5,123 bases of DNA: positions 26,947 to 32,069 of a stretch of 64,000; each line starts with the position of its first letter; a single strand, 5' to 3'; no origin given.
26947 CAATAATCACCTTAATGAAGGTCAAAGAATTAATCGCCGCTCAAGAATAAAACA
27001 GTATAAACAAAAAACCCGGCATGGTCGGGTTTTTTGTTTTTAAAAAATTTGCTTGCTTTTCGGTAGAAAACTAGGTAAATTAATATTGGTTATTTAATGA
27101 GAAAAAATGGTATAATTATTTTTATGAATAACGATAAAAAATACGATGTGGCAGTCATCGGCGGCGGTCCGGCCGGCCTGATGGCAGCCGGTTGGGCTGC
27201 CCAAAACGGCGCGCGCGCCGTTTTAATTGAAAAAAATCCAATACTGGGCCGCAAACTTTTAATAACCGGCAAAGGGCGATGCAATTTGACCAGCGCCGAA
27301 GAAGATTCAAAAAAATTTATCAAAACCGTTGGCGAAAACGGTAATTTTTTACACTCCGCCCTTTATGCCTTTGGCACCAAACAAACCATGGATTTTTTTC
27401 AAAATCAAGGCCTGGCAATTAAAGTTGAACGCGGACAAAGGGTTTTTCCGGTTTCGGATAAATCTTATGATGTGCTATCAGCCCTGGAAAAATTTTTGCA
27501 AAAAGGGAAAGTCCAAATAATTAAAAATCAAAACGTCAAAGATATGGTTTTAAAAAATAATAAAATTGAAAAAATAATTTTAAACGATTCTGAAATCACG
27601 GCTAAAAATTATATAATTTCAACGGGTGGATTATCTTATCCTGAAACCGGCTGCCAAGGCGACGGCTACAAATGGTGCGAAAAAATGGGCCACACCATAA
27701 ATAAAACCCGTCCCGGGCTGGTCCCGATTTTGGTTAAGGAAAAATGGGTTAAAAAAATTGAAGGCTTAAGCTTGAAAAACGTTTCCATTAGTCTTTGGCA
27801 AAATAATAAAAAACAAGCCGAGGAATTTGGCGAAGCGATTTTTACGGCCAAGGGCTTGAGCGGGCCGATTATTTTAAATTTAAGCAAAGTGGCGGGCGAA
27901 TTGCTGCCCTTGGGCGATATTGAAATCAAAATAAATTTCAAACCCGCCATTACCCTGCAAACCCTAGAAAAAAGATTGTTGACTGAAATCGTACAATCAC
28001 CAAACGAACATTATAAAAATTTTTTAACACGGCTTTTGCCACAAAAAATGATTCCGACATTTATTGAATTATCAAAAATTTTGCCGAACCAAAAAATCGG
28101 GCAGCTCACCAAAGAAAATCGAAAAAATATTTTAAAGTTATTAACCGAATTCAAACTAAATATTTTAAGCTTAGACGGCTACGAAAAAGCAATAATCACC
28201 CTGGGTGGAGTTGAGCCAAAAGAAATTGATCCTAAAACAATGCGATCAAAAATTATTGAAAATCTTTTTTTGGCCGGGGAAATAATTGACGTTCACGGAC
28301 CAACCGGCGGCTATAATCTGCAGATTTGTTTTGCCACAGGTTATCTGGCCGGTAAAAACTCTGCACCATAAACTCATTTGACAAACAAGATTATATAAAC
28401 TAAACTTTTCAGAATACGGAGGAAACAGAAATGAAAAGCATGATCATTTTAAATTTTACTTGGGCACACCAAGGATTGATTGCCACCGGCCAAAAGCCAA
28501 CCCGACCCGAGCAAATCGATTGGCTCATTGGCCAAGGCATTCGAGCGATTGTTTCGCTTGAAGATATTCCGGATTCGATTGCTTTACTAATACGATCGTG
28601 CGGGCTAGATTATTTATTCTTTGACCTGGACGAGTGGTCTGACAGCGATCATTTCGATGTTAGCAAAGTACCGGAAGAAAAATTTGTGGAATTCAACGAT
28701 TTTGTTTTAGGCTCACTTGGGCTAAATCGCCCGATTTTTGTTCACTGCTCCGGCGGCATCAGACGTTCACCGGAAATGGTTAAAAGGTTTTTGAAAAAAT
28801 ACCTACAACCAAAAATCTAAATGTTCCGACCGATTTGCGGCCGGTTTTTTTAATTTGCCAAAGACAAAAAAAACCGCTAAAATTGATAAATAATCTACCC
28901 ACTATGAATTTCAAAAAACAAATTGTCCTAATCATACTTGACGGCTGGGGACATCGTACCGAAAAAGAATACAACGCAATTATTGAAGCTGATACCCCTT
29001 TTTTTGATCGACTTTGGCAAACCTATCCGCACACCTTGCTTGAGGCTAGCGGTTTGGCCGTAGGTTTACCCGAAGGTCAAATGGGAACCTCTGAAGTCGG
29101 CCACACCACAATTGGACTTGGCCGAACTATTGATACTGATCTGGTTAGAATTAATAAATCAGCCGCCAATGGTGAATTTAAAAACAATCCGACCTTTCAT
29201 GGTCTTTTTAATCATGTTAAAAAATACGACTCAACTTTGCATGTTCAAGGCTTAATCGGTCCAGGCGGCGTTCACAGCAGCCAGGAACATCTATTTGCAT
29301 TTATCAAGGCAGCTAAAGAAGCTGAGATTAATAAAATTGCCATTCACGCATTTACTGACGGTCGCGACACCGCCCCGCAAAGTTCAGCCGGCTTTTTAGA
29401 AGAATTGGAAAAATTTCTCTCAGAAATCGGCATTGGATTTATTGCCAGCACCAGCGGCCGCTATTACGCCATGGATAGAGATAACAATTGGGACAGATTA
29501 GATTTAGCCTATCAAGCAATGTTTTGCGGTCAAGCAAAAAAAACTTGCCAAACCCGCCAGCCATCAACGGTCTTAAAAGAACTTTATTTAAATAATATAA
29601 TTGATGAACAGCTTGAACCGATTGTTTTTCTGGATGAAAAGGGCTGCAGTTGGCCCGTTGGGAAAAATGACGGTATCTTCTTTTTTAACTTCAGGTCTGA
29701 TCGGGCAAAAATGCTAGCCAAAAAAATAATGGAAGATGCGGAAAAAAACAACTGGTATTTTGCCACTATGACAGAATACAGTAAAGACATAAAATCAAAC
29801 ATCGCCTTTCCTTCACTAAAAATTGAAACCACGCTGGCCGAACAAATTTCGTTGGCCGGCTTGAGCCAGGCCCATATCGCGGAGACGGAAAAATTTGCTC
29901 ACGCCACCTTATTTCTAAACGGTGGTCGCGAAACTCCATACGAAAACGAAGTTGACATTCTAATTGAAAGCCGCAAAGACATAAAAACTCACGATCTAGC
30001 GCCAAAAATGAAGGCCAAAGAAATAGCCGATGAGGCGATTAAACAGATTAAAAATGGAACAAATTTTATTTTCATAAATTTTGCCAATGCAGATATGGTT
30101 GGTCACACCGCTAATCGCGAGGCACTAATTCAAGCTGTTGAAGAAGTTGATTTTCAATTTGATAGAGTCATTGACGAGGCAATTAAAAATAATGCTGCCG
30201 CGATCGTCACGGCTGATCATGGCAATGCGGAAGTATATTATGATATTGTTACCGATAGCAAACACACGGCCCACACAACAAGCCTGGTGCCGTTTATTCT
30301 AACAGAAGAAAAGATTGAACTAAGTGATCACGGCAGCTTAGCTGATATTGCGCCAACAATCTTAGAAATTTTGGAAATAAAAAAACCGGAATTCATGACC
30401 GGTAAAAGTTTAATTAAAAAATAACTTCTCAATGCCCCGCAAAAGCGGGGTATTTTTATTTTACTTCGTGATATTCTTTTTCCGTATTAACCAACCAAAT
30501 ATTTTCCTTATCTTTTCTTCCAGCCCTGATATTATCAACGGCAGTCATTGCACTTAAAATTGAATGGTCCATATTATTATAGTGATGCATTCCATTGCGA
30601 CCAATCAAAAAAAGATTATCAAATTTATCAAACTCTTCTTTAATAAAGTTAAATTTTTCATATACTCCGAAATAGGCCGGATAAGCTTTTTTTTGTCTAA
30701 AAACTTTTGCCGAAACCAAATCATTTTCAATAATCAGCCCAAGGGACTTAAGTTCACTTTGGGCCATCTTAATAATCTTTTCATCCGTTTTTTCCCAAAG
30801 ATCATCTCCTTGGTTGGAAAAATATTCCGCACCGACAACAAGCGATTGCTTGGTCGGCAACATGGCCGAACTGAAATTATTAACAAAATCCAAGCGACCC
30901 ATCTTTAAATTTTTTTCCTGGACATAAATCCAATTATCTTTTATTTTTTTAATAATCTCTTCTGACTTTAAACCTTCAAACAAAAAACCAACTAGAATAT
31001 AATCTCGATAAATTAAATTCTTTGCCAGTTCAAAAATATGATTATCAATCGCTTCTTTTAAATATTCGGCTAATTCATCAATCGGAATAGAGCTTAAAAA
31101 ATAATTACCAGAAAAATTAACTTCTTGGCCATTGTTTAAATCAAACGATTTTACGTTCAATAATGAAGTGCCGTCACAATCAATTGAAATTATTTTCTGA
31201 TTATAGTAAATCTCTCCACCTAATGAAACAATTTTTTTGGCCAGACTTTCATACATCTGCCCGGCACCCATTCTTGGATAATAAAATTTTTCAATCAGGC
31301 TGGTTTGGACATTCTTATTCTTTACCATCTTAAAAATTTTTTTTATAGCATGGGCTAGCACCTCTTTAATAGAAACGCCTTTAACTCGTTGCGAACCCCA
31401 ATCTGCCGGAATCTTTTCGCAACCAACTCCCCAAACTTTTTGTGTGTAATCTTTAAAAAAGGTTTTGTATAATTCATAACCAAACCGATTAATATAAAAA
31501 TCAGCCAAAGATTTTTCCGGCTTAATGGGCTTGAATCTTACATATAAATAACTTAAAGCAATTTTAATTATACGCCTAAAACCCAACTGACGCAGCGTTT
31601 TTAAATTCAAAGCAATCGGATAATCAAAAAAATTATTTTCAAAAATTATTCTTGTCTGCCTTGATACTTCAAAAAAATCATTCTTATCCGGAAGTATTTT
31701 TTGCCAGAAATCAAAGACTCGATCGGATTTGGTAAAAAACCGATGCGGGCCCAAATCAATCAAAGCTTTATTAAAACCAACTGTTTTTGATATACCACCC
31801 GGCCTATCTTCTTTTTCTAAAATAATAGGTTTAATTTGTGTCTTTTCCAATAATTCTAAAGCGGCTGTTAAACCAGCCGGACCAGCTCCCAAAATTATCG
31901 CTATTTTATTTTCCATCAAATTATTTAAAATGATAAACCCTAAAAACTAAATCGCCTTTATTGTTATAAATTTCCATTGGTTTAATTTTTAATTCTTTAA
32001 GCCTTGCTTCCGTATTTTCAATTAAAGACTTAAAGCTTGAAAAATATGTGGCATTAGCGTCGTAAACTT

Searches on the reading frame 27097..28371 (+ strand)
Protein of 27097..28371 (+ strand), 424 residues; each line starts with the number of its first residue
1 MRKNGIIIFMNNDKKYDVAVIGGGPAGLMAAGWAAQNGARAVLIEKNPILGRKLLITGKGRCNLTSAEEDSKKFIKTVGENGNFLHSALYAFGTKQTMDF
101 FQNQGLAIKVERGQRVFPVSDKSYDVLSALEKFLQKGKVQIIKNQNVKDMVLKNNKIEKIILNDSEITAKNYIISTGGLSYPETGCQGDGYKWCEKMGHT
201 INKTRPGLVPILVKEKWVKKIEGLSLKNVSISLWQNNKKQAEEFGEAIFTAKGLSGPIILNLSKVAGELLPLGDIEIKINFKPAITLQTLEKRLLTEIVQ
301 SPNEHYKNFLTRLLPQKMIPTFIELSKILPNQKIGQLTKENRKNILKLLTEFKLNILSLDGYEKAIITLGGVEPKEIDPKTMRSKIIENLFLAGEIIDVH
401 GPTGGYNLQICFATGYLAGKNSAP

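Call 63: search_protein_families(library=pfam, proteins=[window:27097-28371:+], max_evalue=0.00001)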
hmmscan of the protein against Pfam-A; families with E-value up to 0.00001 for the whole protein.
window:27097-28371:+ (424 aa): 9 families
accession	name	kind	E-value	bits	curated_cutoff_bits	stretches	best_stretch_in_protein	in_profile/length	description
PF03486.20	HI0933_like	-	4.9e-83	278.7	50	1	17-420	2-243/244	HI0933-like protein Rossmann domain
PF22780.1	HI0933_like_1st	-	2.5e-36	125.4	27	1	205-367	1-165/165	HI0933-like protein barrel and H2TH domain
PF12831.13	FAD_oxidored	-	2.6e-12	47.2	27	1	17-176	1-144/416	FAD dependent oxidoreductase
PF07992.20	Pyr_redox_2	-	2.7e-10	40.6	26.1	1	16-189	1-119/291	Pyridine nucleotide-disulphide oxidoreductase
PF01134.28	GIDA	-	1.4e-09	37.9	22.1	0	17-178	1-150/391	Glucose inhibited division protein A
PF00890.30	FAD_binding_2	-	8e-08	32.3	20.4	1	17-50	1-34/414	FAD binding domain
PF01266.30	DAO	-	1.3e-06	28.7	27.9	0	17-51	1-35/353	FAD dependent oxidoreductase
PF01494.25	FAD_binding_3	-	1.8e-06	27.8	22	0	15-47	1-33/349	FAD binding domain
PF13738.12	Pyr_redox_3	-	2.2e-06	27.6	30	0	124-184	81-140/305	Pyridine nucleotide-disulphide oxidoreductase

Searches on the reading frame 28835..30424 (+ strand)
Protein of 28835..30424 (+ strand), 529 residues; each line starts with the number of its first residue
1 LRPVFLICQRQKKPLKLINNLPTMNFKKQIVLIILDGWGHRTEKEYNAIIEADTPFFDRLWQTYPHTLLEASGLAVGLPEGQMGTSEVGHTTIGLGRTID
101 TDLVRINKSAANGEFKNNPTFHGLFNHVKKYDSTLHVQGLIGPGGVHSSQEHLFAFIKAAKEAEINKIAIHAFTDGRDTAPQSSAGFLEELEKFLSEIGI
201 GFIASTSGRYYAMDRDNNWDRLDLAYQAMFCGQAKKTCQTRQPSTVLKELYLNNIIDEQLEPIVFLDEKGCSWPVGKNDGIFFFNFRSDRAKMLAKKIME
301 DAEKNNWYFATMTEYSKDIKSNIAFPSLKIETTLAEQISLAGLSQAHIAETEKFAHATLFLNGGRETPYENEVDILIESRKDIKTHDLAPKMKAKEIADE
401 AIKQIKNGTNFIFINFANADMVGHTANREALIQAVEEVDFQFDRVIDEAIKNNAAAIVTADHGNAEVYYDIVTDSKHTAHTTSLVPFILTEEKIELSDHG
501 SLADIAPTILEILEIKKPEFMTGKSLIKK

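Call 63: search_protein_families(library=pfam, proteins=[window:28835-30424:+], max_evalue=0.00001)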
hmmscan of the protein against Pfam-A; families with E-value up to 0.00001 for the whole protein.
window:28835-30424:+ (529 aa): 3 families
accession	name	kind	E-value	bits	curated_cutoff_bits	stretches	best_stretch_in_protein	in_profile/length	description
PF01676.23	Metalloenzyme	-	3.1e-71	240.3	24.3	1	28-517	1-252/252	Metalloenzyme superfamily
PF06415.18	iPGM_N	-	1.2e-68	231.3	27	1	106-317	1-217/217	BPG-independent PGAM N-terminus (iPGM_N)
PF01663.27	Phosphodiest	-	1.1e-06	28.9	23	1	384-475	135-234/342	Type I phosphodiesterase / nucleotide pyrophosphatase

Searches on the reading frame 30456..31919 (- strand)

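Call 15: search_protein_families(library=pfam, proteins=[window:30456-31919:-], max_evalue=0.001)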
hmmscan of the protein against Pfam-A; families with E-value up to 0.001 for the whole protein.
window:30456-31919:- (487 aa): 5 families
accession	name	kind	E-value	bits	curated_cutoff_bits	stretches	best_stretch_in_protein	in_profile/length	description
PF01593.30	Amino_oxidase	-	3e-18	66.8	19.8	1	15-464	2-442/443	Flavin containing amine oxidoreductase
PF13450.12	NAD_binding_8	-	8e-12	45.7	21.9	1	9-74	1-67/68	NAD(P)-binding Rossmann-like domain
PF01266.30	DAO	-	2.9e-06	27.5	27.9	0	8-48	3-40/353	FAD dependent oxidoreductase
PF01946.23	Thi4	-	7.2e-05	22.6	26.2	1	8-45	21-58/235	Thi4 family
PF03486.20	HI0933_like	-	0.00022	21.2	50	0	7-41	3-36/244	HI0933-like protein Rossmann domain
